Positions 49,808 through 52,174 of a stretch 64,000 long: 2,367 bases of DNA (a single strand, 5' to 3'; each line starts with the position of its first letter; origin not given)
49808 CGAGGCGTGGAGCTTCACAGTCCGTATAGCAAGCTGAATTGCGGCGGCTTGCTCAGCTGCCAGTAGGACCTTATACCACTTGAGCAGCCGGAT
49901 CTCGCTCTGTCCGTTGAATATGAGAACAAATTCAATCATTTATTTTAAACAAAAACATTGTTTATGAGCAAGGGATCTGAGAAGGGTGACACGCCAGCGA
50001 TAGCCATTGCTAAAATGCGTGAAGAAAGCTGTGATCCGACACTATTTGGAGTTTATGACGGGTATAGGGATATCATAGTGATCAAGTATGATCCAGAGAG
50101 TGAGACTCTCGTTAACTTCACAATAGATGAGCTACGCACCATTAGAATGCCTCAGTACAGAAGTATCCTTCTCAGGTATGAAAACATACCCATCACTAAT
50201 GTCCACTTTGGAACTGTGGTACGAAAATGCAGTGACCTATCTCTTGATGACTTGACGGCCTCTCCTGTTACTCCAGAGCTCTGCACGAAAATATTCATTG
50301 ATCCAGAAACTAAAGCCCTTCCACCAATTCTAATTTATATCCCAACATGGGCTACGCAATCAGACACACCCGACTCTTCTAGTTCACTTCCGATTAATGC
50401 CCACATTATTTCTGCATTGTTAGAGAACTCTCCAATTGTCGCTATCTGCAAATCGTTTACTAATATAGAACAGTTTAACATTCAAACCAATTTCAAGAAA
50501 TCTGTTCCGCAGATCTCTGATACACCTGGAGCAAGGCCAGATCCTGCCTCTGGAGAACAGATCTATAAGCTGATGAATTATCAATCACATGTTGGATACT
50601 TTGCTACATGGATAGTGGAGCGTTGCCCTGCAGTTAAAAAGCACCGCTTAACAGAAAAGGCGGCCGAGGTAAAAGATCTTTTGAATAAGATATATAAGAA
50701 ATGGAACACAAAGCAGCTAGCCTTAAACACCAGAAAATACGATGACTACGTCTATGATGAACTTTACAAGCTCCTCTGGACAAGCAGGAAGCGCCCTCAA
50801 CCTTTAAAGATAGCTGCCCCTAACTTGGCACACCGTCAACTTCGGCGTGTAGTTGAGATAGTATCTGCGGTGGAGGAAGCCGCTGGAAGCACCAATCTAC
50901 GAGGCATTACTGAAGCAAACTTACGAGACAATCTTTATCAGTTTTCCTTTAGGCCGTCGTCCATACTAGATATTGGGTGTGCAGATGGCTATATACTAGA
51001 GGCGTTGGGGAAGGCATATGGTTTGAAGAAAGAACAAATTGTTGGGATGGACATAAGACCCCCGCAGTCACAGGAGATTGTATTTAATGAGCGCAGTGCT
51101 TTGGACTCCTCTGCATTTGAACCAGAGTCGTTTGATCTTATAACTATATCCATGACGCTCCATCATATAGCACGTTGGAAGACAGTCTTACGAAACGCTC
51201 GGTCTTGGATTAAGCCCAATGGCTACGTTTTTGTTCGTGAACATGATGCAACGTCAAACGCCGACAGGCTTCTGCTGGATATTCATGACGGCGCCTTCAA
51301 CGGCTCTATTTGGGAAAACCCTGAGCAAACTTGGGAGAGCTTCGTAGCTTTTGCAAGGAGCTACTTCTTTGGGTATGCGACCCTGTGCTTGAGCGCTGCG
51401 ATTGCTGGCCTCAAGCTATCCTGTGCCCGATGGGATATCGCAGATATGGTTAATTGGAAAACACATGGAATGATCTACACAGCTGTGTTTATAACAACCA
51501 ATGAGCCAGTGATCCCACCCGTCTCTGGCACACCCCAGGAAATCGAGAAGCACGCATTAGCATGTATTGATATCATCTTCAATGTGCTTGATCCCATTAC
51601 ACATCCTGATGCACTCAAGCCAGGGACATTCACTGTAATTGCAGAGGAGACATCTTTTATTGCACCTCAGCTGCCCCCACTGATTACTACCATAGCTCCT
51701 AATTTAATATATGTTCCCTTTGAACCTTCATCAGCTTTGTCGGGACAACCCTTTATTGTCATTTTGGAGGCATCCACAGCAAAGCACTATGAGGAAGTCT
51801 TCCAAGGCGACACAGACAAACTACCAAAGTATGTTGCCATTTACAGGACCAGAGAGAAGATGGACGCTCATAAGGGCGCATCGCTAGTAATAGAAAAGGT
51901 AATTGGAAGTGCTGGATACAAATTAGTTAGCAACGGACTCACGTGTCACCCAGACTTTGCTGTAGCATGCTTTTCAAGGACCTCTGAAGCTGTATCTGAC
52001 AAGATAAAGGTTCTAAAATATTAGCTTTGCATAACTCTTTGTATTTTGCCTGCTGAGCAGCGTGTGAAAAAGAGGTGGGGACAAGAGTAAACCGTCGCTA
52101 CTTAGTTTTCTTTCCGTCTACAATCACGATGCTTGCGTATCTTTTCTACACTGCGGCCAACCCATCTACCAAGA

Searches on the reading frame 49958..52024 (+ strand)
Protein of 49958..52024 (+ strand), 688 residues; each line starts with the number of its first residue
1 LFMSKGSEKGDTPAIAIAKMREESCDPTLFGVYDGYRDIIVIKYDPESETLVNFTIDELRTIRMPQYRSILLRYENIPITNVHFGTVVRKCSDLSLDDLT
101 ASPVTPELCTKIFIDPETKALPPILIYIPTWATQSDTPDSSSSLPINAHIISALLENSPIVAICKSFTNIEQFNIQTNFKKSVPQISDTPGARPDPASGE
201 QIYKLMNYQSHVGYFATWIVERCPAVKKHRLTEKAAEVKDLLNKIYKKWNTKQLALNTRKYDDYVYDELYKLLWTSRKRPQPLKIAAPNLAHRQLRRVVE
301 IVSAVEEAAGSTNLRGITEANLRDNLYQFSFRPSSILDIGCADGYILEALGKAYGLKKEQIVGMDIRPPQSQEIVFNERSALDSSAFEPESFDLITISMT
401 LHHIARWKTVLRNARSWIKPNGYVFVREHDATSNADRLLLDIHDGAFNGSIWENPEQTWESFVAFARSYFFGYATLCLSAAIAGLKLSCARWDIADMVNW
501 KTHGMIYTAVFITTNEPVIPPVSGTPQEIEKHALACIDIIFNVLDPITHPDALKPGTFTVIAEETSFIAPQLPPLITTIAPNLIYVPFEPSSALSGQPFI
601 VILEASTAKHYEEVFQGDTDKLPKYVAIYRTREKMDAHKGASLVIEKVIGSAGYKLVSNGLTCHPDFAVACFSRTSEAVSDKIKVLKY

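Call 11: find_encoding_contigs(protein=window:49958-52024:+, flank=10000, max_places=8)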
Protein window:49958-52024:+ (688 aa): no gene with exactly this product is on record in the collection.

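Call 14: find_encoding_contigs(protein=window:49964-52024:+, flank=10000, max_places=8)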
Protein window:49964-52024:+ (686 aa): 23 contigs read that carry it; 2 places shown.
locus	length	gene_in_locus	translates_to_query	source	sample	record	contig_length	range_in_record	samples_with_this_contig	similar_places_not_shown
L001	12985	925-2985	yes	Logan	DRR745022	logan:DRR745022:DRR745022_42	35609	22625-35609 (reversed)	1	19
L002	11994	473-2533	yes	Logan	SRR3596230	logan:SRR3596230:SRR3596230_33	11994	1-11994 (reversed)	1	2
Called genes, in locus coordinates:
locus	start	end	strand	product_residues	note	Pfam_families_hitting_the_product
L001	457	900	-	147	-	PF01217:Clat_adaptor_s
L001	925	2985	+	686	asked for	PF13489:Methyltransf_23, PF08241:Methyltransf_11, PF08242:Methyltransf_12, PF13649:Methyltransf_25, PF13847:Methyltransf_31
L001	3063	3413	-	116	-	-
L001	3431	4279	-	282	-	PF02493:MORN (weak)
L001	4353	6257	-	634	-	-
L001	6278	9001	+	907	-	-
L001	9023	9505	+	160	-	-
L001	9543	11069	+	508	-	-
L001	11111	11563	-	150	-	-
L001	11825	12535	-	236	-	PF00583:Acetyltransf_1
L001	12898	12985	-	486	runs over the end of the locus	PF00226:DnaJ, PF21884:ZUO1-like_ZHD, PF12756:zf-C2H2_2 (faint), PF12874:zf-met (weak)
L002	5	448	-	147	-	PF01217:Clat_adaptor_s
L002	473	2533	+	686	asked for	PF13489:Methyltransf_23, PF08241:Methyltransf_11, PF08242:Methyltransf_12, PF13649:Methyltransf_25, PF13847:Methyltransf_31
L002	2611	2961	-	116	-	-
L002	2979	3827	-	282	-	PF02493:MORN (weak)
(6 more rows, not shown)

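Call 28: find_homologous_proteins(query=window:49964-52024:+, max_evalue=1e-10)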
Query window:49964-52024:+ (686 aa): 6 proteins with E <= 1e-10 among 8000 candidates.
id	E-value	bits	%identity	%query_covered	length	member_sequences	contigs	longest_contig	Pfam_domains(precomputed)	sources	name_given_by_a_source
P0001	0.0e+0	1567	99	100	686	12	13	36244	PF13847.13,PF13489.13,PF13649.13,PF08241.19,PF08242.19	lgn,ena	-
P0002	0.0e+0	1365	84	100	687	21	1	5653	PF13847.13,PF13489.13,PF13649.13,PF08241.19,PF08242.19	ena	-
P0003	0.0e+0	1314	82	99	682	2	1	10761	PF13847.13,PF13489.13,PF13649.13,PF08241.19,PF08242.19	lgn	-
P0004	0.0e+0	1256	78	100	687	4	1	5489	PF13847.13,PF13489.13,PF13649.13,PF08241.19,PF08242.19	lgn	-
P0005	2.5e-132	461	39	94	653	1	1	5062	PF13847.13,PF13489.13,PF13649.13,PF08241.19,PF08242.19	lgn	-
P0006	3.2e-131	457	39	94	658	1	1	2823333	PF13847.13,PF13489.13,PF13649.13,PF08241.19,PF08242.19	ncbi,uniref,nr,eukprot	ncbi:Methyltransferase domain-containing protein [Giardia muris]|uniref:Methyltransferase domain-con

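Call 29: find_encoding_contigs(protein=P0003, flank=10000, max_places=5)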
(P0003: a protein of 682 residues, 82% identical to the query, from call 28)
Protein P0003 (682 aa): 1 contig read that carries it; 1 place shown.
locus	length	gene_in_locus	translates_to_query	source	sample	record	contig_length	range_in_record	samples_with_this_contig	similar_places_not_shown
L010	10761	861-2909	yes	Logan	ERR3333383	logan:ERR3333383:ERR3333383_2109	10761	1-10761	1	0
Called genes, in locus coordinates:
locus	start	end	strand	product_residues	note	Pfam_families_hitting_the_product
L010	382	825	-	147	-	PF01217:Clat_adaptor_s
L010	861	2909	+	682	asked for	PF13489:Methyltransf_23, PF08241:Methyltransf_11, PF08242:Methyltransf_12, PF13649:Methyltransf_25, PF13847:Methyltransf_31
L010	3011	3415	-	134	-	-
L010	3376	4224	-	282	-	PF02493:MORN (weak)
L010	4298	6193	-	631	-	-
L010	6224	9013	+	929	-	-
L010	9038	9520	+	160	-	PF13098:Thioredoxin_2 (weak), PF13899:Thioredoxin_7 (weak)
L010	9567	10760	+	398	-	?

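Call 30: find_encoding_contigs(protein=P0006, flank=10000, max_places=3)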
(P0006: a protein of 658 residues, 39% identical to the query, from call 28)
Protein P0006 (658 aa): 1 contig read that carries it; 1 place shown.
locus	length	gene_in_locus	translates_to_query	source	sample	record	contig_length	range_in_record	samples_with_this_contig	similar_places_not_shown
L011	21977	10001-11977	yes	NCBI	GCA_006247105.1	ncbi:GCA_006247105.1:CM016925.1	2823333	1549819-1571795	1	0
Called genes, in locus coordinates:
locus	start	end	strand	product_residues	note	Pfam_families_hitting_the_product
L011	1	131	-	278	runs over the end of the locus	-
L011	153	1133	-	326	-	-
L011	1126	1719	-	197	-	-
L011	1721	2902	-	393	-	PF23106:EGF_Teneurin (faint), PF07974:EGF_2 (weak)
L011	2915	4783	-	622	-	PF00004:AAA, PF17862:AAA_lid_3 (weak)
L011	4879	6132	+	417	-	PF00753:Lactamase_B (weak), PF19583:ODP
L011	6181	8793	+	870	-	PF04851:ResIII (faint), PF00270:DEAD, PF00271:Helicase_C, PF14520:HHH_5 (faint)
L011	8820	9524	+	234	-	PF02319:WHD_E2F_TDP (weak)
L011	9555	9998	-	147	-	PF01217:Clat_adaptor_s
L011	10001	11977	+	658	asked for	PF13489:Methyltransf_23, PF08241:Methyltransf_11, PF08242:Methyltransf_12, PF13649:Methyltransf_25, PF13847:Methyltransf_31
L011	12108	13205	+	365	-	-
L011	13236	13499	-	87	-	-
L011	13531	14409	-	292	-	PF02493:MORN (weak)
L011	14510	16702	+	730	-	-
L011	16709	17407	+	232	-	-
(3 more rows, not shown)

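Call 31: list_cluster_members(proteins=[P0002, P0004, P0003])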
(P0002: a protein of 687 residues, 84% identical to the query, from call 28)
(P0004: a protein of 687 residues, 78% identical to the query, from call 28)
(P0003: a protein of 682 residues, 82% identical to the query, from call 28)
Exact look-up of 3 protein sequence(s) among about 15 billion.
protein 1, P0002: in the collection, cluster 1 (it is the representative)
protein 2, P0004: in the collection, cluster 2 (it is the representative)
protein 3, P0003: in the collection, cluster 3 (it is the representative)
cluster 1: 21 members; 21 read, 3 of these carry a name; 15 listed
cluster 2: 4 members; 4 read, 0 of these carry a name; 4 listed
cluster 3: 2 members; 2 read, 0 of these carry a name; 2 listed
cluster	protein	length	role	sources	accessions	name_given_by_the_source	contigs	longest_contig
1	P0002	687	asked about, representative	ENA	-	-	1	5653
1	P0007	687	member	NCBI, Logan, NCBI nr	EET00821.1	Hypothetical protein GL50581_1907 [Giardia duodenalis ATCC 50581] | Hypothetical protein GL50581_1907 [Giardia intestinalis ATCC 50581]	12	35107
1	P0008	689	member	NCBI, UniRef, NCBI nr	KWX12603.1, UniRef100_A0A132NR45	Methyltransferase [Giardia duodenalis assemblage B] | Methyltransferase n=1 Tax=Giardia duodenalis assemblage B TaxID=1394984 ... | Methyltransferase [Giardia intestinalis assemblage B]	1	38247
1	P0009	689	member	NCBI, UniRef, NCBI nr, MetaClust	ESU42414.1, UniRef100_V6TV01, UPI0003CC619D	Methyltransferase [Giardia duodenalis] | Methyltransferase n=2 Tax=Giardia intestinalis TaxID=5741 RepID=V6TV01_GIAIN | Methyltransferase [Giardia intestinalis]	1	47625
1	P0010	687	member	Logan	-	-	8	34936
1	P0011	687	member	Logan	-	-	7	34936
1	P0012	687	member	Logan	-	-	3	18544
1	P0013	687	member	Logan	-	-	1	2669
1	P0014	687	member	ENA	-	-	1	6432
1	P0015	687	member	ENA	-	-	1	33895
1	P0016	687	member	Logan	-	-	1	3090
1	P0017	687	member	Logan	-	-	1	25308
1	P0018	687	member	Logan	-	-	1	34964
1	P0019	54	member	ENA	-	-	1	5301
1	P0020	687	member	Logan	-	-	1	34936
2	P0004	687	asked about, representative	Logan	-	-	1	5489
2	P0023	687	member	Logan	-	-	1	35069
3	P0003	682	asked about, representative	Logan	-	-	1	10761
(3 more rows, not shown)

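Call 32: find_encoding_contigs(protein=P0009, flank=10000, max_places=4)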
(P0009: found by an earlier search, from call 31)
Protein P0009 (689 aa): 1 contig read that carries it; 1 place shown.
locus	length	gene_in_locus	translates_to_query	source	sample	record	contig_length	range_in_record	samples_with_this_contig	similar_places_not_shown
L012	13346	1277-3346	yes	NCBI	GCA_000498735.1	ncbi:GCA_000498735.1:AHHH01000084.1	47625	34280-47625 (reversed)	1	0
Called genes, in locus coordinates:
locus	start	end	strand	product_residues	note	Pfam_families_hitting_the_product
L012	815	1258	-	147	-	PF01217:Clat_adaptor_s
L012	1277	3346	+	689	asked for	PF13489:Methyltransf_23, PF08241:Methyltransf_11, PF08242:Methyltransf_12, PF13649:Methyltransf_25, PF13847:Methyltransf_31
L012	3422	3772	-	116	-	-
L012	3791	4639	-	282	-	PF02493:MORN (weak)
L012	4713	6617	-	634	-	-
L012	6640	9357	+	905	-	-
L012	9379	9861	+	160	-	-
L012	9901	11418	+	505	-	-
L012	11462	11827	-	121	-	-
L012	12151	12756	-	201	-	PF00583:Acetyltransf_1, PF13508:Acetyltransf_7 (weak)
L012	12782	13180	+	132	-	-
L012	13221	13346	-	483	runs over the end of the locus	PF00226:DnaJ, PF21884:ZUO1-like_ZHD, PF12756:zf-C2H2_2 (faint), PF12874:zf-met (weak)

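Call 33: find_encoding_contigs(protein=P0023, flank=10000, max_places=4)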
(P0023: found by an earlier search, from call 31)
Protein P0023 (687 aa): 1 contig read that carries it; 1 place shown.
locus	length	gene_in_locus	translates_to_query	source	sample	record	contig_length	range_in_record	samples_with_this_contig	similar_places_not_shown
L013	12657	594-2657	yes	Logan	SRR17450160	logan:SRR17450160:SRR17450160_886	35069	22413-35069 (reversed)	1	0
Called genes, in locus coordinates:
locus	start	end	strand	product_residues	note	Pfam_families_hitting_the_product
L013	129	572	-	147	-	PF01217:Clat_adaptor_s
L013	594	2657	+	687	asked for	PF13489:Methyltransf_23, PF08241:Methyltransf_11, PF08242:Methyltransf_12, PF13649:Methyltransf_25, PF13847:Methyltransf_31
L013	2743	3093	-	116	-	-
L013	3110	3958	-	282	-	PF02493:MORN (weak)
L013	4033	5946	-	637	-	-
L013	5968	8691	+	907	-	-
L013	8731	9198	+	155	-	PF13098:Thioredoxin_2 (weak), PF13899:Thioredoxin_7 (weak)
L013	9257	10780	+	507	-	-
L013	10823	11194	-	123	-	-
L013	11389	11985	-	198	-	PF00583:Acetyltransf_1, PF13508:Acetyltransf_7 (weak)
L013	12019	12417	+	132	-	-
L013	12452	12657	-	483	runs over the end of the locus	PF00226:DnaJ, PF21884:ZUO1-like_ZHD, PF12756:zf-C2H2_2 (faint), PF12874:zf-met (weak)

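Call 56: list_cluster_members(proteins=[P0001])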
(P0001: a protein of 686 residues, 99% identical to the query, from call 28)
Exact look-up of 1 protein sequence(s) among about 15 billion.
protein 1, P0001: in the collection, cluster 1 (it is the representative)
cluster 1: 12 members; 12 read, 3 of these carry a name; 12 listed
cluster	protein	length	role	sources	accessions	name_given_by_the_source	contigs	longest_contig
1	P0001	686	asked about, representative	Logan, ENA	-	-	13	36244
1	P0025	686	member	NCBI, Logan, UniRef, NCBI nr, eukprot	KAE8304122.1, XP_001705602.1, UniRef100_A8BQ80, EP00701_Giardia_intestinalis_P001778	Methyltransferase domain-containing protein [Giardia duodenalis] | Methyltransferase domain-containing protein n=1 Tax=Giardia intestinalis (strain ATCC ... | Methyltransferase domain-containing protein [Giardia intestinalis]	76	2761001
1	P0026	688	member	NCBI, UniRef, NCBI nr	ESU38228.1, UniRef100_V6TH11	Methyltransferase [Giardia duodenalis] | Methyltransferase n=1 Tax=Giardia intestinalis TaxID=5741 RepID=V6TH11_GIAIN | Methyltransferase [Giardia intestinalis]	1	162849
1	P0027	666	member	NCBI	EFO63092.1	Hypothetical protein GLP15_4393, partial [Giardia lamblia P15]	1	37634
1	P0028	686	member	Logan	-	-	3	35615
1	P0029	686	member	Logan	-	-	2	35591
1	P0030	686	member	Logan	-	-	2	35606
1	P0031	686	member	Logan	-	-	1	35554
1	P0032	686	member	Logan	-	-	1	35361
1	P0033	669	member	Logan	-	-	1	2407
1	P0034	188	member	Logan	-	-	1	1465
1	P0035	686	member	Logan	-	-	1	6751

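Call 57: find_encoding_contigs(protein=P0025, flank=10000, max_places=10)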
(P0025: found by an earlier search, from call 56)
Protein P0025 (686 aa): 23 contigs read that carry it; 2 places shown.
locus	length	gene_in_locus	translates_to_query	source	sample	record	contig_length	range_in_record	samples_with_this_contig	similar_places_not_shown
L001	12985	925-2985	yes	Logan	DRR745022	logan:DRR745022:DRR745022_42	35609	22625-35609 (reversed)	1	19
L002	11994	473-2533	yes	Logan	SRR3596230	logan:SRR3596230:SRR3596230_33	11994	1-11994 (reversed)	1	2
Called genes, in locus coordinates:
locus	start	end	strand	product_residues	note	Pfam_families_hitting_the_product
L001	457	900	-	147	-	PF01217:Clat_adaptor_s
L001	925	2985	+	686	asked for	PF13489:Methyltransf_23, PF08241:Methyltransf_11, PF08242:Methyltransf_12, PF13649:Methyltransf_25, PF13847:Methyltransf_31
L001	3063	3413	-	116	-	-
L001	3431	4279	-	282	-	PF02493:MORN (weak)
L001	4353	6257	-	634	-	-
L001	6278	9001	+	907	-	-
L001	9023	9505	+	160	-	-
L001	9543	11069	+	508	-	-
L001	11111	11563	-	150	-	-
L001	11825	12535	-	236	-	PF00583:Acetyltransf_1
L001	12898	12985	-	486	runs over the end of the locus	PF00226:DnaJ, PF21884:ZUO1-like_ZHD, PF12756:zf-C2H2_2 (faint), PF12874:zf-met (weak)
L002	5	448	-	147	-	PF01217:Clat_adaptor_s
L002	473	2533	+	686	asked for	PF13489:Methyltransf_23, PF08241:Methyltransf_11, PF08242:Methyltransf_12, PF13649:Methyltransf_25, PF13847:Methyltransf_31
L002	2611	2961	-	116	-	-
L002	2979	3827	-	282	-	PF02493:MORN (weak)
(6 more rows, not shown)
